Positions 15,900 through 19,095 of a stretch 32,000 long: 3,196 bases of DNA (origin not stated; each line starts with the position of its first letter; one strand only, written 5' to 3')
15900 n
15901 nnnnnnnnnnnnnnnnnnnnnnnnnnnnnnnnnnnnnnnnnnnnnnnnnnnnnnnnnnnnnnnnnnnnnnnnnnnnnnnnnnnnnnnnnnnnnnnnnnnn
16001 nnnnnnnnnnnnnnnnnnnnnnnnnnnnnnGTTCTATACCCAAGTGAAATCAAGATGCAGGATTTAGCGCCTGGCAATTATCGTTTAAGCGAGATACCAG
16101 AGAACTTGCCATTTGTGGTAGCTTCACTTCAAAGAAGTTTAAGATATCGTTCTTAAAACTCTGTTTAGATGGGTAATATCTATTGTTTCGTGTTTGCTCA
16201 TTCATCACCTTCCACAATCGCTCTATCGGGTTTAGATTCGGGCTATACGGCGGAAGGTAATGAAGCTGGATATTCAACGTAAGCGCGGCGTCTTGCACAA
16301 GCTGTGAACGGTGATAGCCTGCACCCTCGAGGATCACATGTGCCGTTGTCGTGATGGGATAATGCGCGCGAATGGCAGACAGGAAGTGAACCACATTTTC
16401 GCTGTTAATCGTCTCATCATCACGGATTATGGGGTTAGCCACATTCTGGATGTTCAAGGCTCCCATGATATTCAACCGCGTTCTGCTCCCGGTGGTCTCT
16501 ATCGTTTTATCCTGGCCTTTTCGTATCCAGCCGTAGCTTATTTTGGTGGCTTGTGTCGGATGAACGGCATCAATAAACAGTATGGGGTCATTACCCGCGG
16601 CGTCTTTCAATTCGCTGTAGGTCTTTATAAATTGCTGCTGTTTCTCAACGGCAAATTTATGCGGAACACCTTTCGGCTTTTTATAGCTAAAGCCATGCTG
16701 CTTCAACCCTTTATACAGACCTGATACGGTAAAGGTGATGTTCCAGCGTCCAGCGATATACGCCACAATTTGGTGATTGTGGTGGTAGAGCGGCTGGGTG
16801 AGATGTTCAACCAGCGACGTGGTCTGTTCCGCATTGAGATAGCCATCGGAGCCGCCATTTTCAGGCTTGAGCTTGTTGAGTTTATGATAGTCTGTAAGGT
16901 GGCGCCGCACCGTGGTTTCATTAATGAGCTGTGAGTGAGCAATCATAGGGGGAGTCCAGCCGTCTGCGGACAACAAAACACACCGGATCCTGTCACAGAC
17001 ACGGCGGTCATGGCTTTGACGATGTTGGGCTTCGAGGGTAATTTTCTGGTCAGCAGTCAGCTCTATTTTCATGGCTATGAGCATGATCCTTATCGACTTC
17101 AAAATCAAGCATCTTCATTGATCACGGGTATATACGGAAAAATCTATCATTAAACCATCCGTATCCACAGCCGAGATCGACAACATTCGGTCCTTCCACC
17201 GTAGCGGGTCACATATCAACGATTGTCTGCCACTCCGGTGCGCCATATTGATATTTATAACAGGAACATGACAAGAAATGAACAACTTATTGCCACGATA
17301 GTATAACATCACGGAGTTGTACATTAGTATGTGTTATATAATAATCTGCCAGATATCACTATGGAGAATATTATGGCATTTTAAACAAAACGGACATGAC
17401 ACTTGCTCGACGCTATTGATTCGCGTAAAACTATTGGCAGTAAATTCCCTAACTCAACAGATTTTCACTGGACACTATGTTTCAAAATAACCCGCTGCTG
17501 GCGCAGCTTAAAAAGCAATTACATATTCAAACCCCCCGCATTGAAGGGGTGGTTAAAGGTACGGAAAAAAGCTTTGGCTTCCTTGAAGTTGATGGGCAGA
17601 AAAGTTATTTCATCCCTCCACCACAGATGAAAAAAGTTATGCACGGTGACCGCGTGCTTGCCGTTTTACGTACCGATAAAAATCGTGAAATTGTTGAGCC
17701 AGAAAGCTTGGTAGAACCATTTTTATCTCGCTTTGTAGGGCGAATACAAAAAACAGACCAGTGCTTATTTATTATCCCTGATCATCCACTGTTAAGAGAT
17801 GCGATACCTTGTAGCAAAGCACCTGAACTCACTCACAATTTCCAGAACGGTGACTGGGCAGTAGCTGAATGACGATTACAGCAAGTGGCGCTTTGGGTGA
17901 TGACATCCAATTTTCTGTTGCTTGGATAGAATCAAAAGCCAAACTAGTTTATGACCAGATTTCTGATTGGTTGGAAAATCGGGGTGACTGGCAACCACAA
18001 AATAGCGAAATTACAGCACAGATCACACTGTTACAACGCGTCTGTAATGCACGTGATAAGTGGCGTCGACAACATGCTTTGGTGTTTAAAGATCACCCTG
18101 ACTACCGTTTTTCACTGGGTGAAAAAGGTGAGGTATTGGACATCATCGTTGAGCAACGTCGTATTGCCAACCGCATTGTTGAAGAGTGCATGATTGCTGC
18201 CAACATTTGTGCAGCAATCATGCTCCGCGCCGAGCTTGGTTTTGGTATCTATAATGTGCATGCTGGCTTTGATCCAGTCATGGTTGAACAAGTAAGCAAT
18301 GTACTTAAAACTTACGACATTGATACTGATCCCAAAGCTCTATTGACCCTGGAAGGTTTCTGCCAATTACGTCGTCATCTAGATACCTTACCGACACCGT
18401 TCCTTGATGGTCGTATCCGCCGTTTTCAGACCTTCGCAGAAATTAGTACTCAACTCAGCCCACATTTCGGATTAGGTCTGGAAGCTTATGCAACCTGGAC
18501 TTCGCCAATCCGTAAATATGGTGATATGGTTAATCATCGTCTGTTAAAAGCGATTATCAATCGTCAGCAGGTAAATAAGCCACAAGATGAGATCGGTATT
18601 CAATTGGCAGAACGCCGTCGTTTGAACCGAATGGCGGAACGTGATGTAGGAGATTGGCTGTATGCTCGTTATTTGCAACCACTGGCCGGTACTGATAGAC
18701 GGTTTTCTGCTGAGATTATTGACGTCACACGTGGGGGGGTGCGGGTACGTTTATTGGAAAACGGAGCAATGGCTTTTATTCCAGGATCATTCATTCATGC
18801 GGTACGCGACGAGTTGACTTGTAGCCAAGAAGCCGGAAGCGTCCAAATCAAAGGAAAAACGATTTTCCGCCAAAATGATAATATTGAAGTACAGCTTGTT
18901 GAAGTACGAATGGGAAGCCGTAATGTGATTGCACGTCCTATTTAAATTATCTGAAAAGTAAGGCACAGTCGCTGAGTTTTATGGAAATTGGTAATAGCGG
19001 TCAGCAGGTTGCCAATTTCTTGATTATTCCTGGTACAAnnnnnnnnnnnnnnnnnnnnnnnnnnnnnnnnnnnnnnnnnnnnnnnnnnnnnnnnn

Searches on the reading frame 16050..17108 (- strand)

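Call 63: search_protein_families(library=pfam, proteins=[window:16050-17108:-], max_evalue=0.001)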
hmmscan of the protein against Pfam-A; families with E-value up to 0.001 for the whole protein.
window:16050-17108:- (352 aa): 3 families
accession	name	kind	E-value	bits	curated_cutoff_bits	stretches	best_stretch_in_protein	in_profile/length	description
PF13358.12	DDE_3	-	2.7e-37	128.3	28.6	1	176-318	2-145/146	DDE superfamily endonuclease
PF13592.12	HTH_33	-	7.2e-16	58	25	1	108-164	4-60/60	Winged helix-turn helix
PF13551.12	HTH_29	-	5.2e-07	30.1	28.1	1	40-95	1-62/64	Winged helix-turn helix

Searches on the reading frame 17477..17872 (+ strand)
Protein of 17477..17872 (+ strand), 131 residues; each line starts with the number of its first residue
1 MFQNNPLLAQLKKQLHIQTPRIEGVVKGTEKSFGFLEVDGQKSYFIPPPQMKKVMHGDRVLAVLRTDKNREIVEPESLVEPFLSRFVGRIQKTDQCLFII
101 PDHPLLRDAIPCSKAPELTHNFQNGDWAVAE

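Call 63: search_protein_families(library=pfam, proteins=[window:17477-17872:+], max_evalue=0.001)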
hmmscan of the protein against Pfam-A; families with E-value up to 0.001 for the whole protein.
window:17477-17872:+ (131 aa): 2 families
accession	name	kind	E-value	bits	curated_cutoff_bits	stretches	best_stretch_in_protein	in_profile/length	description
PF08206.17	OB_RNB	-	8.9e-18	64.2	24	1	24-80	1-57/58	Ribonuclease B OB domain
PF22707.2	S1CSD-TOTE-2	-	0.00026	21.4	27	1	22-71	3-51/60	S1/CSD-like domain 2 of the TOTE conflict systems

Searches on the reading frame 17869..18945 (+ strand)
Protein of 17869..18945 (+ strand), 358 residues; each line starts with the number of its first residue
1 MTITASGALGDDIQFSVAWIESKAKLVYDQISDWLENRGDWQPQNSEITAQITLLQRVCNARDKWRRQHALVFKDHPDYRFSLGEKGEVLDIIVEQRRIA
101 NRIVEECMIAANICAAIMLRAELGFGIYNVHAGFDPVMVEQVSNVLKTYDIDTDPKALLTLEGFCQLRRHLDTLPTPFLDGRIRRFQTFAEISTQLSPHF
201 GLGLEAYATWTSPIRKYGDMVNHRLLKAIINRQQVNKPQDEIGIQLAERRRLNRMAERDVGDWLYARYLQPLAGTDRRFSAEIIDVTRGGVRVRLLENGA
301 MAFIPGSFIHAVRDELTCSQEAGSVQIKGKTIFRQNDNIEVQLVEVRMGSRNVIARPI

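Call 25: find_encoding_contigs(protein=window:17869-18945:+, flank=10000, max_places=10)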
Protein window:17869-18945:+ (358 aa): no gene with exactly this product is on record in the collection.

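Call 63: search_protein_families(library=pfam, proteins=[window:17869-18945:+], max_evalue=0.001)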
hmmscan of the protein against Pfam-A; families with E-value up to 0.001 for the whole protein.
window:17869-18945:+ (358 aa): 2 families
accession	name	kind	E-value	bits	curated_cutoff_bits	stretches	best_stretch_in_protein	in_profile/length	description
PF00773.25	RNB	-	7.1e-43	147.5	29.3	1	1-231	98-325/326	RNB domain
PF00575.29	S1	-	2.8e-08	34.5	22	1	276-353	5-69/74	S1 RNA binding domain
